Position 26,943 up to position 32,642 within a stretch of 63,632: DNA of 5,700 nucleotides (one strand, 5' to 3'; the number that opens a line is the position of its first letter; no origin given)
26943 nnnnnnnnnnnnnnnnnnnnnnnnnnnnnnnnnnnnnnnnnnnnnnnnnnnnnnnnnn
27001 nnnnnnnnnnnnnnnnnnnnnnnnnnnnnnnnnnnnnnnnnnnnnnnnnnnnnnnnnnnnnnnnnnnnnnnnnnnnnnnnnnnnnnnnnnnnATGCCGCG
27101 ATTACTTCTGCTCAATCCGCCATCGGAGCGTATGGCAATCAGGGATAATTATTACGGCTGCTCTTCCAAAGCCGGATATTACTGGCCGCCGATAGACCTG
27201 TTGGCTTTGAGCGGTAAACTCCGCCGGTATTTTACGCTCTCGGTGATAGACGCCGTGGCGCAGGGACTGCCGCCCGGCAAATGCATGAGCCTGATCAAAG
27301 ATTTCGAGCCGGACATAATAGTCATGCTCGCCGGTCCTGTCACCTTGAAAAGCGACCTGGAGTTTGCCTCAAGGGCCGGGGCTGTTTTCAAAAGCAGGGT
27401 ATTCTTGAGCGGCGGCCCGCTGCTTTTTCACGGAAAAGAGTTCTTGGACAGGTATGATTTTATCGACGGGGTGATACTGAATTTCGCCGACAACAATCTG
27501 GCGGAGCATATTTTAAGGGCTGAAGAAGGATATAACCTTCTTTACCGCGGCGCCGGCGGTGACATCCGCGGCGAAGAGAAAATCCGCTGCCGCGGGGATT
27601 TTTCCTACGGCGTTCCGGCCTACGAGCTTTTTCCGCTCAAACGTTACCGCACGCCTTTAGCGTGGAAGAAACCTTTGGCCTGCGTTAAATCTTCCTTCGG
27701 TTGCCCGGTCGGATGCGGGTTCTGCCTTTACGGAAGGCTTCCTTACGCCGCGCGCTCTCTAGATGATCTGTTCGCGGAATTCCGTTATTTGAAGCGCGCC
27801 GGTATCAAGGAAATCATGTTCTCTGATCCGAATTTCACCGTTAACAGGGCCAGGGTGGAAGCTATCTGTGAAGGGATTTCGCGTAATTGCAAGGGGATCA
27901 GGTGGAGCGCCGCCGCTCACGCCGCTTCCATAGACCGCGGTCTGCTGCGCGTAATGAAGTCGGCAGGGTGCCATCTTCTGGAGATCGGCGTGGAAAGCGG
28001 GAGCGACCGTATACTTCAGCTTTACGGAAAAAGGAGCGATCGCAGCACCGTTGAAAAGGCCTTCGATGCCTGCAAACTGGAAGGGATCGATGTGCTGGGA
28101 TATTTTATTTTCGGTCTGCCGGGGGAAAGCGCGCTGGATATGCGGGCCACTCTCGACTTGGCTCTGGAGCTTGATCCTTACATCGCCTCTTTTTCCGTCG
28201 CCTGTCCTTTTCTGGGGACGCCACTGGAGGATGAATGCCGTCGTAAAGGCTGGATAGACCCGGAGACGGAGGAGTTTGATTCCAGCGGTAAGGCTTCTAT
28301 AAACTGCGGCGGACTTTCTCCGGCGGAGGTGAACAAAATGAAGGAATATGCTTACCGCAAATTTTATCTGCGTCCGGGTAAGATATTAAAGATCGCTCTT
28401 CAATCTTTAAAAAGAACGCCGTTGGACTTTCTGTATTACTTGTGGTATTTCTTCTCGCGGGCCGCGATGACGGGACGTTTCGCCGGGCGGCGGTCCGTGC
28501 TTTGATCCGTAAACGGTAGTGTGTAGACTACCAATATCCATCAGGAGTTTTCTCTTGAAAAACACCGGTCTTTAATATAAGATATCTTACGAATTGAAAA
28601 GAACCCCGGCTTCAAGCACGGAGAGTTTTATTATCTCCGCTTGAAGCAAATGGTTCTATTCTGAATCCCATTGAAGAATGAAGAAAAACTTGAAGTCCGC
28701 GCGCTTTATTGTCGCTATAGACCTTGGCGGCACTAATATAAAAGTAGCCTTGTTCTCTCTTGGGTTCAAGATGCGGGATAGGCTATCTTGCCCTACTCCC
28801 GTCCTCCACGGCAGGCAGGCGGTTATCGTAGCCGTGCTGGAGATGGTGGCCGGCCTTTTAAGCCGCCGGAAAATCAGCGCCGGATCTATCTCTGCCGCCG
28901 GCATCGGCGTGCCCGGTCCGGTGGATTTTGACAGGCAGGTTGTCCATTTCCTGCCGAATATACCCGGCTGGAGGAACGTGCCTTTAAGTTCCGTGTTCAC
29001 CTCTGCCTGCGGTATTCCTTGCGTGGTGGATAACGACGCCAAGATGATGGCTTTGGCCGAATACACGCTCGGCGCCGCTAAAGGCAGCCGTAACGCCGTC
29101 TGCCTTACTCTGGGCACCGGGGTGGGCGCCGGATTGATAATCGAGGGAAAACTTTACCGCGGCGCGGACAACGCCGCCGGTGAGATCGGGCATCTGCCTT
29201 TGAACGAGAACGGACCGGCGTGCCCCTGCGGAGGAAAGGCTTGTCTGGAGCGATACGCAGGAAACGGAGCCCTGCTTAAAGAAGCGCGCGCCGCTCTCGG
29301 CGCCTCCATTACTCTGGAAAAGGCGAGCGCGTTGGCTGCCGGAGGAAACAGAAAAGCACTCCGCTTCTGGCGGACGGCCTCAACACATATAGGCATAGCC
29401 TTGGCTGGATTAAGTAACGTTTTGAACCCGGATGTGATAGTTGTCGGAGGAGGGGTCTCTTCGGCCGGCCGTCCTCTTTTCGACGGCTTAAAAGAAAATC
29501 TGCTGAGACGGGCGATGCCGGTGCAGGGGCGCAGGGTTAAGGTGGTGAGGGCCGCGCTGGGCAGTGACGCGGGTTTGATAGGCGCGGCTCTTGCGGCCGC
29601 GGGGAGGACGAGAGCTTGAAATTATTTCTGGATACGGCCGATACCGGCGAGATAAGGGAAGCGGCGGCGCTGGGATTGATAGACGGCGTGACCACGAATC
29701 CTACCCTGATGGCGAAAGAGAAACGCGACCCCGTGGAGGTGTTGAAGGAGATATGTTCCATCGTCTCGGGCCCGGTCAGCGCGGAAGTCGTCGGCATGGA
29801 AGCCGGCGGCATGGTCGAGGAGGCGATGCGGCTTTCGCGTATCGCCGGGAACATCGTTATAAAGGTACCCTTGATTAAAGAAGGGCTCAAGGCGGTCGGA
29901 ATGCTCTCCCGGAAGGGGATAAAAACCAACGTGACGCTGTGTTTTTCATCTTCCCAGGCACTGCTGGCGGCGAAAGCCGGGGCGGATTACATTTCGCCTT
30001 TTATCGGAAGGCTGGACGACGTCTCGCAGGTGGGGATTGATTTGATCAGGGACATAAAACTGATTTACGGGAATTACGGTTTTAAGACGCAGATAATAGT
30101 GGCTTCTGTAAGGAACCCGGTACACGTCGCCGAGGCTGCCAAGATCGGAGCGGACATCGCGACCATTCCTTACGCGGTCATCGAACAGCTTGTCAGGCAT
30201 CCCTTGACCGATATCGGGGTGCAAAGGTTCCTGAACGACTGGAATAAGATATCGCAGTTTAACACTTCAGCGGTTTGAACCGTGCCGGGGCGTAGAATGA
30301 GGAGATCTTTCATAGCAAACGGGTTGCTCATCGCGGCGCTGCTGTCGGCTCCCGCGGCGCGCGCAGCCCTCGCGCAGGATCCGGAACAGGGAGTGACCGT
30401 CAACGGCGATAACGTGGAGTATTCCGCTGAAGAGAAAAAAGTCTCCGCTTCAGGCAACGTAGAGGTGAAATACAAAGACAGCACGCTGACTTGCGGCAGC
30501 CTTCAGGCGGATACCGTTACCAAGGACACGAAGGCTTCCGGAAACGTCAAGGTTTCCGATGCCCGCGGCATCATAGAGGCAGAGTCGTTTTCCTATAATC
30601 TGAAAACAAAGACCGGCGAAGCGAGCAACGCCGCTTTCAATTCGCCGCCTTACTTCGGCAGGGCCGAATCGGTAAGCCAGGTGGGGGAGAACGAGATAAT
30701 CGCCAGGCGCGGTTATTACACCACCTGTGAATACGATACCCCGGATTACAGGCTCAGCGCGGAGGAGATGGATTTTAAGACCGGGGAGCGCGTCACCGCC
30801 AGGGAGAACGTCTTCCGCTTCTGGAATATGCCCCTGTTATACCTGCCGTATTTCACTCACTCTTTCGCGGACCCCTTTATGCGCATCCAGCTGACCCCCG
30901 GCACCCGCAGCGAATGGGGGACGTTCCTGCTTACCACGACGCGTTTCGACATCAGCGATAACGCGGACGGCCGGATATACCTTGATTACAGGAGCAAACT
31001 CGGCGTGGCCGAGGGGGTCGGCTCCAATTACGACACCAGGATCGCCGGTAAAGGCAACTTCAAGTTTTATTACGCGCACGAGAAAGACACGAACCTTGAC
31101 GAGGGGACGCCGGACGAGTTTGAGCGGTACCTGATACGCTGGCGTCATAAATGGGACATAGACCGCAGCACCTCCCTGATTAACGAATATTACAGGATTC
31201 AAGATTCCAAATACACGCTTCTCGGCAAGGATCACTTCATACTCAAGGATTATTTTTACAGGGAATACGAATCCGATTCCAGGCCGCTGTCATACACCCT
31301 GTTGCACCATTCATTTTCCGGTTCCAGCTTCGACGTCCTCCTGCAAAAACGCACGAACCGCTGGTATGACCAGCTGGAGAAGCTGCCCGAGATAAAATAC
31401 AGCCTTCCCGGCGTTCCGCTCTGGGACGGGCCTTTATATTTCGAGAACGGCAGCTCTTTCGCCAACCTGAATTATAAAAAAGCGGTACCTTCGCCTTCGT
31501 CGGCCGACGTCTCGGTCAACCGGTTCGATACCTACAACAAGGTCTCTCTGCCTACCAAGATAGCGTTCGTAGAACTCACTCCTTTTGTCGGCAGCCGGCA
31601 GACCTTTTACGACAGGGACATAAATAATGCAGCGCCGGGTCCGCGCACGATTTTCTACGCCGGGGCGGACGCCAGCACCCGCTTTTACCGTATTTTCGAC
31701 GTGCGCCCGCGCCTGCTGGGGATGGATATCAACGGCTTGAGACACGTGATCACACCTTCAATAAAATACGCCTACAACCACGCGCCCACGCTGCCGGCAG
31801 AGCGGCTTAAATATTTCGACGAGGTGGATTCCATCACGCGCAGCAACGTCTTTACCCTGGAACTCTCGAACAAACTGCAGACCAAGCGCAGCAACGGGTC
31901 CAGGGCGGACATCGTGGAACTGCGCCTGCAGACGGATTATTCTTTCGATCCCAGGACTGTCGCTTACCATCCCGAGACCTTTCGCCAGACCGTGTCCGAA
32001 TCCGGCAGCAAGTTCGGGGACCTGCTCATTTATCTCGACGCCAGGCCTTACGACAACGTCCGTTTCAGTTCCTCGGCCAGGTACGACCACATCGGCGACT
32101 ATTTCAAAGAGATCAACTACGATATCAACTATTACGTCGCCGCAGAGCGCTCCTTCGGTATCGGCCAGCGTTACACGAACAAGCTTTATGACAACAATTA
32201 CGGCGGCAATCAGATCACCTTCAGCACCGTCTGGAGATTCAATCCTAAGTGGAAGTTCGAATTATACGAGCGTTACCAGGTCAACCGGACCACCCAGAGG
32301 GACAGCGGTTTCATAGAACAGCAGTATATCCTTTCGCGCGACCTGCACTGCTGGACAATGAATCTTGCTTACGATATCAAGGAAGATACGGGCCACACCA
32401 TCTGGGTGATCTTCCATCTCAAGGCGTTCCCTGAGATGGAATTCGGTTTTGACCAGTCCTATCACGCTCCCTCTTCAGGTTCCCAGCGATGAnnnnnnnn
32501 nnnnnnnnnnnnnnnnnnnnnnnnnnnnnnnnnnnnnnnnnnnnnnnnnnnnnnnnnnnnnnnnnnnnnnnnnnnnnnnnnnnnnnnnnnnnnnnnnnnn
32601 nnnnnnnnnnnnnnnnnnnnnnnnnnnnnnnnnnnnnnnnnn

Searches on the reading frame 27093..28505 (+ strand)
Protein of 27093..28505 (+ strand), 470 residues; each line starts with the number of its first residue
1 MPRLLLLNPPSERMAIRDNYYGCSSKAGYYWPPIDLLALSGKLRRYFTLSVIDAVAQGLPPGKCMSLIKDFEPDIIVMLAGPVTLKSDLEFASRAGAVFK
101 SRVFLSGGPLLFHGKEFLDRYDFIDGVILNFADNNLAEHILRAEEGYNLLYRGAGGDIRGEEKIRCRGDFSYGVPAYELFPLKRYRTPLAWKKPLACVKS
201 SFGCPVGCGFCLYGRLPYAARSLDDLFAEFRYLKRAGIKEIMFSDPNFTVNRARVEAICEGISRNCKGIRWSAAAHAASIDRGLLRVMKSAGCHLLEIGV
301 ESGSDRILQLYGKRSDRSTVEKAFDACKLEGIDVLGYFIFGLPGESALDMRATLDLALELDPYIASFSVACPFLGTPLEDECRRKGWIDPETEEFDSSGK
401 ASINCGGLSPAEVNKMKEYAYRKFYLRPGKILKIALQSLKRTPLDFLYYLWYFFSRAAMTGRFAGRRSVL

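Call 7: search_protein_families(library=pfam, proteins=[window:27093-28505:+])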
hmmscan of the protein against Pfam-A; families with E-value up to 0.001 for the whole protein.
window:27093-28505:+ (470 aa): 1 family
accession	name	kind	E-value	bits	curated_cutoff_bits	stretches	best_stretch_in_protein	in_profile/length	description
PF04055.27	Radical_SAM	-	1.6e-21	77.6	29.5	1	200-357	3-166/166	Radical SAM superfamily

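Call 9: search_protein_families(library=ncbifam, proteins=[window:27093-28505:+], max_evalue=0.01)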
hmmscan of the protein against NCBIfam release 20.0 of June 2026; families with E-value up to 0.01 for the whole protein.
window:27093-28505:+ (470 aa): 28 families (the best 25 are shown)
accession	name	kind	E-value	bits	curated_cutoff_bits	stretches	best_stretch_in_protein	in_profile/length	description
TIGR03471.1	HpnJ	equivalog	2.4e-47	161.9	577.6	1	50-440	48-448/472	hopanoid biosynthesis associated radical SAM protein HpnJ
NF033070.1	rSAM_AprD4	equivalog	6e-34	117.7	500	1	173-412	174-419/456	AprD4 family radical SAM diol-dehydratase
TIGR04479.1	bcpD_PhpK_rSAM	subfamily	2.3e-25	89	600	1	196-362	242-411/504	PhpK family radical SAM P-methyltransferase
NF050148.1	rSAM_ApyD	equivalog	1e-24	86.9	750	1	171-357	181-363/645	RiPP biosynthesis radical SAM protein ApyD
TIGR02026.1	BchE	equivalog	2.5e-22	79.4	481.35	1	15-438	4-440/497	magnesium-protoporphyrin IX monomethyl ester anaerobic oxidative cyclase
TIGR04072.2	rSAM_ladder_B12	equivalog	6.7e-18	64.5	360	1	195-393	180-383/443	lipid biosynthesis B12-binding/radical SAM protein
TIGR04014.1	B12_SAM_MJ_0865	equivalog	2.7e-16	59.4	360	1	202-382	167-358/434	methyl-coenzyme M reductase glutamine C-methyltransferase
NF038361.1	rSAM_Sden_1168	equivalog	2.6e-14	52.7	575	1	174-360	255-451/560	Sden_1168 family B12-binding radical SAM P-methyltransferase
TIGR04013.1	B12_SAM_MJ_1487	hypoth_equivalog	6.2e-12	45.1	251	1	295-382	268-357/382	TIGR04013 family B12-binding domain/radical SAM domain-containing protein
TIGR04385.1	B12_rSAM_cofa1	equivalog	6.6e-11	42.1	450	1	198-352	198-356/438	B12 lower ligand biosynthesis radical SAM protein BzaD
NF045585.1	rSAM_slr0320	equivalog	1.1e-09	37.3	775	1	198-309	238-356/511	photosystem II high light acclimation radical SAM protein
TIGR00089.1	TIGR00089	subfamily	9.1e-09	34.6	251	1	192-361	137-319/429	MiaB/RimO family radical SAM methylthiotransferase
TIGR04295.1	B12_rSAM_oligo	hypoth_equivalog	7.3e-08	31.5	400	1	194-319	199-320/422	TIGR04295 family B12-binding domain-containing radical SAM protein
NF040546.1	rSAM_CUAEP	equivalog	1.3e-07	30.7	500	1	222-350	201-331/468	CUAEP/CCAEP-tail radical SAM (seleno)protein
TIGR01579.1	MiaB-like-C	equivalog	3.4e-07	29.9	357.05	1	196-357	141-315/416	tRNA (N(6)-L-threonylcarbamoyladenosine(37)-C(2))-methylthiotransferase MtaB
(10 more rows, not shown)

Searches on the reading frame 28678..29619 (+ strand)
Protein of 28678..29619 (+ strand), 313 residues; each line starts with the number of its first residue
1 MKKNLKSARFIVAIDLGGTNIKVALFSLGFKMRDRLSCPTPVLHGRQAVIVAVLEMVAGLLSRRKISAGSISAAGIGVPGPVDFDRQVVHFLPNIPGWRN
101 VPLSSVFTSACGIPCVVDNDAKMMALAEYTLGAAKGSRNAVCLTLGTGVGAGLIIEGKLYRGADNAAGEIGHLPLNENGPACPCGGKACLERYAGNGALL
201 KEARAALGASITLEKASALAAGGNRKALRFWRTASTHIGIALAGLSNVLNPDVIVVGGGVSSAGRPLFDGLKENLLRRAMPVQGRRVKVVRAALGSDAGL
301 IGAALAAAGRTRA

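Call 7: search_protein_families(library=pfam, proteins=[window:28678-29619:+])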
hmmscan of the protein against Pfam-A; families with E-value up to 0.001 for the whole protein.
window:28678-29619:+ (313 aa): 1 family
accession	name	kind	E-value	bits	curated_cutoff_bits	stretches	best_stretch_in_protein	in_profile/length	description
PF00480.26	ROK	-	4.1e-65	220.6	22.9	1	12-307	2-291/294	ROK family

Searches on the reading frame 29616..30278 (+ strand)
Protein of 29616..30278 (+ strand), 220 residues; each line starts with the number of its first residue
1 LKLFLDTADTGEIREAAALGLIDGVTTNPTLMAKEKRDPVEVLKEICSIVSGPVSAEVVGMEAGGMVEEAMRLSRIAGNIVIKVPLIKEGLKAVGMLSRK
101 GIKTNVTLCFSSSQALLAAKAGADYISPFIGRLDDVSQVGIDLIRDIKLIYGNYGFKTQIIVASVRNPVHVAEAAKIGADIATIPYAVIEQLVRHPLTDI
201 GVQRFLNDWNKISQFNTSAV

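Call 7: search_protein_families(library=pfam, proteins=[window:29616-30278:+])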
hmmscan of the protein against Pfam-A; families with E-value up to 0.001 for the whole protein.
window:29616-30278:+ (220 aa): 1 family
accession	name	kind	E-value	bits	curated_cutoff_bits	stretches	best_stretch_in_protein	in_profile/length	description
PF00923.25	TAL_FSA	-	8.4e-59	199.7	27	1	3-213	1-282/285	Transaldolase/Fructose-6-phosphate aldolase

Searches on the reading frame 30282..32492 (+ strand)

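Call 7: search_protein_families(library=pfam, proteins=[window:30282-32492:+])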
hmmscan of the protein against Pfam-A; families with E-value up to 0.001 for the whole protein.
window:30282-32492:+ (736 aa): 3 families
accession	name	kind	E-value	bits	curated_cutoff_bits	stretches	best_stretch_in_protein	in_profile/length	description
PF04453.20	LptD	-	4.5e-16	59.6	22.4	1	282-657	3-384/384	LPS transport system D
PF19838.5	LptD_2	-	3.3e-09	36.4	22.5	2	458-528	313-381/464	LptD protein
PF06835.18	LptC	-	0.00023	21.3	21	1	30-111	77-163/175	Lipopolysaccharide-assembly, LptC-related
